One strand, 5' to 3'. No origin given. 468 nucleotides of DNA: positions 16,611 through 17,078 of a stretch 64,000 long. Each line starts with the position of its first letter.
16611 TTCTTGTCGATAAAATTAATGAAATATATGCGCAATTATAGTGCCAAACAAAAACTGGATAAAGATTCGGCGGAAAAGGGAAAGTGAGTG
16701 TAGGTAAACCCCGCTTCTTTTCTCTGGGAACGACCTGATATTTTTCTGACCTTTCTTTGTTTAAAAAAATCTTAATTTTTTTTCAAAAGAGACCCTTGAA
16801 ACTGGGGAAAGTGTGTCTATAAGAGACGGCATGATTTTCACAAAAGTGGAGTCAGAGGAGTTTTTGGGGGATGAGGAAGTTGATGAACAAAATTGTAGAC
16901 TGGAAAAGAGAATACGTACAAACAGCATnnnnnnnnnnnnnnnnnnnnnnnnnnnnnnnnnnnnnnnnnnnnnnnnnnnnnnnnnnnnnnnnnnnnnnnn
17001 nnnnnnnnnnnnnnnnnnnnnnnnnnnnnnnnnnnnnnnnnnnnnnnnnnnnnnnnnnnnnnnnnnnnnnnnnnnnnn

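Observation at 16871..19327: Three-gene CBASS-like operon (2TM protein, CD-NTase, minimal E2) with effector-first order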

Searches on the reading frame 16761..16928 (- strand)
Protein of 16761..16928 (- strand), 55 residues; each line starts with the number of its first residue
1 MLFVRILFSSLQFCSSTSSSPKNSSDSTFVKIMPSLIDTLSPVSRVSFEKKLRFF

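Call 86: search_protein_families(library=pfam, proteins=[window:16761-16928:-], max_evalue=0.01)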
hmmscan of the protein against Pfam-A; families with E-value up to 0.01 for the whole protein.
window:16761-16928:- (55 aa): 0 families
